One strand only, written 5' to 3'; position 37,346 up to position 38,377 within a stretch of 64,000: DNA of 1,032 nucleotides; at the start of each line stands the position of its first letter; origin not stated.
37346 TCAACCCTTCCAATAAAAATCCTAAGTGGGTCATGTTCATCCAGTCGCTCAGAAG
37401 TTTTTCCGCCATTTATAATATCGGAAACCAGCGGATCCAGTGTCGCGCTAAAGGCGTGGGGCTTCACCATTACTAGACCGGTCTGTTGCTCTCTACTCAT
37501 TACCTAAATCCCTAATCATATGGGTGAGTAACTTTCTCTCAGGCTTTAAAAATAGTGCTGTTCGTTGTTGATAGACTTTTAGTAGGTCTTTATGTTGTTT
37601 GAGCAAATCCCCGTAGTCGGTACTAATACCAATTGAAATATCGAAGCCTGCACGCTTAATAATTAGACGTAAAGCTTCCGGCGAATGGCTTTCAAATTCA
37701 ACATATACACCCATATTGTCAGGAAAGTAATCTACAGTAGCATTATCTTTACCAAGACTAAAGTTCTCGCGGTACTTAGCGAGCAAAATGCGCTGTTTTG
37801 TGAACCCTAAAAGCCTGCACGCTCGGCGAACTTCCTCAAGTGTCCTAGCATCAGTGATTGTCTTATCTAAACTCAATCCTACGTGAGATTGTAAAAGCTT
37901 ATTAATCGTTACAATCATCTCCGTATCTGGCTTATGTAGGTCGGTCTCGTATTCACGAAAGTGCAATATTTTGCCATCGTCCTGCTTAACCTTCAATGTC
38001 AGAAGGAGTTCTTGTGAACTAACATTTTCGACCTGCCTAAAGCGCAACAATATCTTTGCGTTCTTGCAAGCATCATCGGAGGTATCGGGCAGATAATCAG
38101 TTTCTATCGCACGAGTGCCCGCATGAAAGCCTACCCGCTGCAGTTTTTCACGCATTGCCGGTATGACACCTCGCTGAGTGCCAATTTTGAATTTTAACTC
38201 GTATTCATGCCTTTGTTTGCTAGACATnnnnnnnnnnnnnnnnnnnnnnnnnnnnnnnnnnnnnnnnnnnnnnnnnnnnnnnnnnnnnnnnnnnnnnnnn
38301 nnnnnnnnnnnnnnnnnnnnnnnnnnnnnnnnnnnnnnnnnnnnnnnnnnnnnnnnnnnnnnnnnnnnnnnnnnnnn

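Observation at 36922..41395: Translationally coupled four-gene operon (aminotransferase, PRTase-like plus P-loop kinase fusion, CYTH, NDK-like): candidate uncharacterised nucleotide-derived metabolite or signalling pathway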

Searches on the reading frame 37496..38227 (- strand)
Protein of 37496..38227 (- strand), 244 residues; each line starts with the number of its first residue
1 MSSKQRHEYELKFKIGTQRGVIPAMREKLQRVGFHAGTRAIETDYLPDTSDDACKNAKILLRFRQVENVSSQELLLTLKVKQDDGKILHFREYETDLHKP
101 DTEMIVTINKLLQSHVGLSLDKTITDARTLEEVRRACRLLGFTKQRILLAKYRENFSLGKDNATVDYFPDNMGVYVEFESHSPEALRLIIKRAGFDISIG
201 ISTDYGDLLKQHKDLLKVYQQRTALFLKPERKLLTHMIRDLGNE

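Call 3: search_protein_families(library=pfam, proteins=[window:37496-38227:-], max_evalue=0.1)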
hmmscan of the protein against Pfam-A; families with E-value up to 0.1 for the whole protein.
window:37496-38227:- (244 aa): 2 families
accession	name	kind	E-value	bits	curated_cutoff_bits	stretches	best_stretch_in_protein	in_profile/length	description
PF01928.26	CYTH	-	6.7e-09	36.3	23.2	1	7-187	2-154/179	CYTH domain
PF05770.16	Ins134_P3_kin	-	0.03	14.3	23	1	39-120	90-159/201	Inositol 1,3,4-trisphosphate 5/6-kinase ATP-grasp domain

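Call 4: search_protein_families(library=ncbifam, proteins=[window:37496-38227:-], max_evalue=0.1)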
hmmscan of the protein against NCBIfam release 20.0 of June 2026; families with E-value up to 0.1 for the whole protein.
window:37496-38227:- (244 aa): 0 families

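Call 16: search_protein_families(library=padloc, proteins=[window:37496-38227:-], max_evalue=0.1)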
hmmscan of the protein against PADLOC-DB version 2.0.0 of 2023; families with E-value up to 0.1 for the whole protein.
window:37496-38227:- (244 aa): 0 families

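Call 17: search_protein_families(library=phrogs, proteins=[window:37496-38227:-], max_evalue=0.1)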
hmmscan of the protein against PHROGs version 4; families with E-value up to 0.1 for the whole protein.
window:37496-38227:- (244 aa): 1 family
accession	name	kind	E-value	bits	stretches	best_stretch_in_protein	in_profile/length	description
phrog_17543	-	unknown function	0.02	16.3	1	75-108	16-49/96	-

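Call 27: search_solved_structures(query=window:37496-38227:-, max_evalue=1, show_alignments=2)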
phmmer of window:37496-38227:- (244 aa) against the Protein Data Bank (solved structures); distinct sequences matched with E-value up to 1: 2.
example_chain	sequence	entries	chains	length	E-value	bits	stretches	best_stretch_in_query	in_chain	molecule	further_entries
7mcc_A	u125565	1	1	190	2.4e-06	30.8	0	176-224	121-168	AI-designed TIM-barrel F2C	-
7smj_A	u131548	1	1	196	3.2e-06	30.4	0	176-224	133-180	AI-designed TIM-barrel F2N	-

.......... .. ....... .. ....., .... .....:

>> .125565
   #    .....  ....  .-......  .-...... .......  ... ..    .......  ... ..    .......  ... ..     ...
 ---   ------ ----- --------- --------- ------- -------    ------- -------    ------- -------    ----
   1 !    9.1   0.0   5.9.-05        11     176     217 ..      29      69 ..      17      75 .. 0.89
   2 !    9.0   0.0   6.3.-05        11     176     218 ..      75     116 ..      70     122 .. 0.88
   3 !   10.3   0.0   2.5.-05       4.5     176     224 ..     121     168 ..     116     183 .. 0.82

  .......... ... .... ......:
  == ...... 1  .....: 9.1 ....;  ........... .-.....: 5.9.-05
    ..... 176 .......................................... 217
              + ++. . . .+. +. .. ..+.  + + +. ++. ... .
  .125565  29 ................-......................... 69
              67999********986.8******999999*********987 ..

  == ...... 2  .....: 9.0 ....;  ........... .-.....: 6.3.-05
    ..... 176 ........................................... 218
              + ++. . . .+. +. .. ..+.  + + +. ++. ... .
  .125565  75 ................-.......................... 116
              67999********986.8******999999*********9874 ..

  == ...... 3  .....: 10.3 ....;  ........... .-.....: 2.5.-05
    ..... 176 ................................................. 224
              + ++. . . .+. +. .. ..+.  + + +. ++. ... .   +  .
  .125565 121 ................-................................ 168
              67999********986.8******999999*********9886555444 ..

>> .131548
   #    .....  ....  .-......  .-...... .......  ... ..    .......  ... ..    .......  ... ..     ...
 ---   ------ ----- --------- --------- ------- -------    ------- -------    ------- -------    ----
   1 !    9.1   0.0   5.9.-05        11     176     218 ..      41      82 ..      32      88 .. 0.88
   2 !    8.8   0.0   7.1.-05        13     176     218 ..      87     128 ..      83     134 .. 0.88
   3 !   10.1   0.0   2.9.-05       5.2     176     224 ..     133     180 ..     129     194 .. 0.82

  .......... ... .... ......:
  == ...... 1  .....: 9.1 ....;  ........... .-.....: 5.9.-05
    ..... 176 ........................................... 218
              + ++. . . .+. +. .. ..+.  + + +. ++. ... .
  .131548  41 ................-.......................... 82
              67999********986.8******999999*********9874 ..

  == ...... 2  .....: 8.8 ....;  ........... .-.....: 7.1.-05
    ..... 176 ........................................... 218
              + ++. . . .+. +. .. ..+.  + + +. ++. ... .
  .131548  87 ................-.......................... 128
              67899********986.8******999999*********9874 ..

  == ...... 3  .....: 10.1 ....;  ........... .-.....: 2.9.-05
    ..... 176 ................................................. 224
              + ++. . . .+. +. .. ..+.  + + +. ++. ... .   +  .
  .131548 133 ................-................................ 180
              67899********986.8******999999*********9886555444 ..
